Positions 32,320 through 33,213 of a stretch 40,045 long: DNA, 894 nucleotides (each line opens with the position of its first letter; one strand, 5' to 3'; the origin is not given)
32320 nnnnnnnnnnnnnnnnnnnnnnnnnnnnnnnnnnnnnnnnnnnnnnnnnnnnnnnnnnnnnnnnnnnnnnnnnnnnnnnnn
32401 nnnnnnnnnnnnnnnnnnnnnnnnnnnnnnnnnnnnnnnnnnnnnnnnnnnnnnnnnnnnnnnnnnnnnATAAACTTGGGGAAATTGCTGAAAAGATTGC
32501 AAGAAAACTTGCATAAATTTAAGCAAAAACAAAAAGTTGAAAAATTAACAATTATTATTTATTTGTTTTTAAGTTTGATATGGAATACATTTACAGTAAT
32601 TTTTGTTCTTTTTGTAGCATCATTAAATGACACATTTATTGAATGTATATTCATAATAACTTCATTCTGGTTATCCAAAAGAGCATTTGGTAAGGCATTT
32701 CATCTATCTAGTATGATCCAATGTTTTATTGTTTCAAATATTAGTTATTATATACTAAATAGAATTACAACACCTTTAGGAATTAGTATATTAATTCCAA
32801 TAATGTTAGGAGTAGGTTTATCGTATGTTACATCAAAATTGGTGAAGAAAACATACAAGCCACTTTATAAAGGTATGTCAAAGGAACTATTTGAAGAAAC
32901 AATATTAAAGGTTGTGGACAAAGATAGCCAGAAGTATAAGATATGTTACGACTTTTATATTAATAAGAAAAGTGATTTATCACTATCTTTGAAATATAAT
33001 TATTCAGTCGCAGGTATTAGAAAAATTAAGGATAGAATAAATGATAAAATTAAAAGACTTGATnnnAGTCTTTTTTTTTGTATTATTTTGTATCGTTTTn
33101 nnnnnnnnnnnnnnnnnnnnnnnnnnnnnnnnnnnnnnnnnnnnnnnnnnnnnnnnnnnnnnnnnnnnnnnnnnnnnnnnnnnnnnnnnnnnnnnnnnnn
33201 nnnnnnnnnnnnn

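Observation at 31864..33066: Polytopic membrane protein carrying the AgrB catalytic His/Cys spacing, without an adjacent AgrD/AgrC/AgrA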

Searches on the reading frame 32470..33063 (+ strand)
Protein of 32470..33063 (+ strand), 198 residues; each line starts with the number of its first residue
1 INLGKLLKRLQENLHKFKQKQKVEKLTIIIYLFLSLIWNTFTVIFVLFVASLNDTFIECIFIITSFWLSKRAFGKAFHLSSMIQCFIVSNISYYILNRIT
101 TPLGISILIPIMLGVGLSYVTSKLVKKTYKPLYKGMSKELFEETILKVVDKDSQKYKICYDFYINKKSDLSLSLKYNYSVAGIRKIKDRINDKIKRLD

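Call 88: predict_structure(alignment_id=A6)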
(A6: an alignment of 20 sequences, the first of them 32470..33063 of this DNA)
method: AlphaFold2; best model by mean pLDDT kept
length: 198 residues; sequences in the alignment: 20
mean_pLDDT: 90.8   pTM: 0.64
mean pLDDT of the five models: 90.8, 87.7, 87.1, 86.7, 83.0
residues with pLDDT >= 90: 142; 70-90: 49; 50-70: 7; < 50: 0
segments of 3 or more residues with pLDDT < 50: none
pLDDT, mean of each block of 10 residues (from residue 1): 82 92 93 93 94 94 93 82 90 91 81 94 77 92 94 96 98 98 97 86
secondary structure, 60 per line:
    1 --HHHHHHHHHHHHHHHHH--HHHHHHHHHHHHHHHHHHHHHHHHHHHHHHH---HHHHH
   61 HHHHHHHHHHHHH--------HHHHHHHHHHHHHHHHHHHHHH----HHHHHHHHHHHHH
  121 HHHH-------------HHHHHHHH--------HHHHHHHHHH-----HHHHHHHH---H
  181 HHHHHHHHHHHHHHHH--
elements in order: H3-19 H22-52 H56-73 H82-103 H108-124 H138-145 H154-163 H169-176 H180-196
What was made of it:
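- On Sigma-70 region 4 / LuxR-GerE-type HTH: pLDDT is 92-98 over aa 333-397 (call 88).
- The AlphaFold2 model of aa 200-397 has pLDDT 90.8, with four C-terminal helices (call 88). The second model has pLDDT 90.8 (call 88).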

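Call 90: fold_search(model_id=the predicted structure, library=pdb)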
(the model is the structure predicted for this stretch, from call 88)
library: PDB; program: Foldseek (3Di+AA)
matches with E <= 10: 113; with E <= 0.001: 0
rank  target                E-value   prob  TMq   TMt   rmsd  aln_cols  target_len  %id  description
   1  5cm3_A                1.7e-01  1.00  0.28  0.54   2.4        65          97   12  Crystal Structure of KorA, a plasmid-encoded, global transcription regulator (released 2016-04-06)
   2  2w7n_A                1.9e-01  1.00  0.28  0.55   2.5        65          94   12  Crystal Structure of KorA Bound to Operator DNA: Insight into Repressor Cooperation in RP4 Gene Regulation (released 2009-02-17)
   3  5clv_B                1.9e-01  1.00  0.28  0.54   2.6        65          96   12  Crystal Structure of KorA-operator DNA complex (KorA-OA) (released 2016-04-06)
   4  8qa9_C                2.1e-01  1.00  0.27  0.47   2.5        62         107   10  Crystal structure of the RK2 plasmid encoded co-complex of the C-terminally truncated transcriptional repressor protei (released 2024-02-21)
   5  5clv_M                3.0e-01  1.00  0.27  0.74   2.5        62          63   13  Crystal Structure of KorA-operator DNA complex (KorA-OA) (released 2016-04-06)
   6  5clv_E                3.2e-01  1.00  0.28  0.75   2.6        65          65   12  Crystal Structure of KorA-operator DNA complex (KorA-OA) (released 2016-04-06)
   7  5ckt_A                3.6e-01  1.00  0.28  0.51   2.5        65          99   14  Crystal Structure of KorA, a plasmid-encoded, global transcription regulator (released 2016-04-06)
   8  5clv_A                3.8e-01  1.00  0.27  0.53   2.5        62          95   13  Crystal Structure of KorA-operator DNA complex (KorA-OA) (released 2016-04-06)
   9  5cm3_B                3.8e-01  1.00  0.27  0.54   2.2        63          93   14  Crystal Structure of KorA, a plasmid-encoded, global transcription regulator (released 2016-04-06)
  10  1or7_A                3.8e-01  0.47  0.26  0.29  20.8       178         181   10  Crystal Structure of Escherichia coli sigmaE with the Cytoplasmic Domain of its Anti-sigma RseA (released 2003-04-15)
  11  2w7n_B                4.0e-01  1.00  0.27  0.53   2.2        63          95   14  Crystal Structure of KorA Bound to Operator DNA: Insight into Repressor Cooperation in RP4 Gene Regulation (released 2009-02-17)
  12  5clv_I                5.2e-01  0.99  0.27  0.75   2.4        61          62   11  Crystal Structure of KorA-operator DNA complex (KorA-OA) (released 2016-04-06)
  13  1or7_B                5.2e-01  0.41  0.26  0.30  18.8       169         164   11  Crystal Structure of Escherichia coli sigmaE with the Cytoplasmic Domain of its Anti-sigma RseA (released 2003-04-15)
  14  5clv_F                5.4e-01  0.99  0.28  0.75   2.4        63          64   13  Crystal Structure of KorA-operator DNA complex (KorA-OA) (released 2016-04-06)
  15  2n5g_MODEL_1_A        6.0e-01  0.99  0.26  0.47   2.3        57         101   14  NMR structure of KorA, a plasmid-encoded, global transcription regulator KorA (released 2016-07-20)
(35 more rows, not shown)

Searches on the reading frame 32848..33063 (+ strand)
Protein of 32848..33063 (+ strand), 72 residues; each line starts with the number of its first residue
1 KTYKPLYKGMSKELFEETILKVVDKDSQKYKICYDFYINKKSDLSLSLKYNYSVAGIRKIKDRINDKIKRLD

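Call 73: search_solved_structures(query=A5, max_evalue=1, show_alignments=2)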
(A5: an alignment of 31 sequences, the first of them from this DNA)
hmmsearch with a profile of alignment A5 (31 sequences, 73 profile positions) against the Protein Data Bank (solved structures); distinct sequences matched with E-value up to 1: 80 (the best 60 are shown).
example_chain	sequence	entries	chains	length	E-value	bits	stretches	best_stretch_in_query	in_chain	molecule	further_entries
8vd6_A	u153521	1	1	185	1.2e-11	47.5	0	41-63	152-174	CAP REPEAT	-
2lvs_A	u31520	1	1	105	0.00069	22.6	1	25-68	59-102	Putative uncharacterized protein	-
7bhy_A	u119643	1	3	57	0.0033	20.4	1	29-69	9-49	Deoxyribonucleoside regulator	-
1uly_A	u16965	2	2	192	0.0035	20.3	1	24-68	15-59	hypothetical protein PH1932 | hypothetical transcription regulator protein, PH1932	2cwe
8jzt_A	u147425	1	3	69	0.0037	20.2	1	29-67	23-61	RNA polymerase sigma factor SigF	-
1fse_A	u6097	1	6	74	0.0051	19.8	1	27-70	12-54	GERE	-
5jlu_A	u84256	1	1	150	0.0057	19.6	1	21-68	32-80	Adhesin competence repressor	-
5jls_A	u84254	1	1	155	0.0059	19.6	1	21-68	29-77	Adhesin competence repressor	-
6jqs_A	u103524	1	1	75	0.0084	19.1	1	39-70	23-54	DNA-binding response regulator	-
1s7o_A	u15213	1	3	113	0.014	18.4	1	27-68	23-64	Hypothetical UPF0122 protein SPy1201/SpyM3_0842/SPs1042/spyM18_1152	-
6msp_A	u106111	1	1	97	0.016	18.2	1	4-71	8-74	De novo Designed Protein Foldit3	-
8vl3_A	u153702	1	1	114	0.017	18.1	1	4-36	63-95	De novo designed protein F3 parent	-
7bqb_A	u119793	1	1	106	0.022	17.8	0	45-68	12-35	NF6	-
3qp6_A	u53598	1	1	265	0.022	17.7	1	41-71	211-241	CviR transcriptional regulator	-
1xsv_A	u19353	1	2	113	0.024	17.6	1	27-69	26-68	Hypothetical UPF0122 protein SAV1236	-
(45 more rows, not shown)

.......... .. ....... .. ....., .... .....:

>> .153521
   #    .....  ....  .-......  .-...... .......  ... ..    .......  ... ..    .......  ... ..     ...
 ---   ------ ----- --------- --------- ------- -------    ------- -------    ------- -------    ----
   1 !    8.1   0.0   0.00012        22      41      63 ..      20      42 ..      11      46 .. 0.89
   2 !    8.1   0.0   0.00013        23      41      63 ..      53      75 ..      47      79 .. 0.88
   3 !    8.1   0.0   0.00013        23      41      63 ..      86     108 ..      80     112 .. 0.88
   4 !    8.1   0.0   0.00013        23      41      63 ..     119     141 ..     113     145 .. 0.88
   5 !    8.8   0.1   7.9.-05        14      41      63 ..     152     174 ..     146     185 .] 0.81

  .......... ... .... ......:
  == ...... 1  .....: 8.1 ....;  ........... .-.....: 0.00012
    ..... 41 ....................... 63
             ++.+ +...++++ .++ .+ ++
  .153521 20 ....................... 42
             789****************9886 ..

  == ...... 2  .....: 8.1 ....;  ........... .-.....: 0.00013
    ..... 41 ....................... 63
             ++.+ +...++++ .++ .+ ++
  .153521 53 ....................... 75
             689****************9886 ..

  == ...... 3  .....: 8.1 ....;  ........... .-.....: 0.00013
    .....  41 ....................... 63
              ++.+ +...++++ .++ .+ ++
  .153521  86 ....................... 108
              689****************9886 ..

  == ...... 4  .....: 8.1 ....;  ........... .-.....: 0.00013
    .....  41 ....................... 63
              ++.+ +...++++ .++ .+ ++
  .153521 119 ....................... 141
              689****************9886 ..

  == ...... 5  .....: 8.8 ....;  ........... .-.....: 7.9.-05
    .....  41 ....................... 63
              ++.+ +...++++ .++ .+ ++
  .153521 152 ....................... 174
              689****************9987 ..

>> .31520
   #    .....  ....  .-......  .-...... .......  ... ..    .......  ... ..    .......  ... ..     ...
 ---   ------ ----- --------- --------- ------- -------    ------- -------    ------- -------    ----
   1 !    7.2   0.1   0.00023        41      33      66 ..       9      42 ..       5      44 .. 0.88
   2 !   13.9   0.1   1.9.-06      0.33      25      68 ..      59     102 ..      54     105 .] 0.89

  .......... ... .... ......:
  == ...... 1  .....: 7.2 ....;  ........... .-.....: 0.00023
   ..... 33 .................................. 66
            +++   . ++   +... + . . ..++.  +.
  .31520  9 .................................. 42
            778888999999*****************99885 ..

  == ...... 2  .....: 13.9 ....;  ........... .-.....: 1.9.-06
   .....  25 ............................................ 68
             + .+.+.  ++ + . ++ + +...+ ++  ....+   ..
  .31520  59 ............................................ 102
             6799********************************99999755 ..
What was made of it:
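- On Sigma-70 region 4 / LuxR-GerE-type HTH: A profile of the domain gives weak hits to SigF, GerE and sigma chains, with E between 3e-3 and 0.3 (call 73).
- A profile of the domain hits SigF, GerE, UPF0122, sigma and KorA chains in the PDB (call 73).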
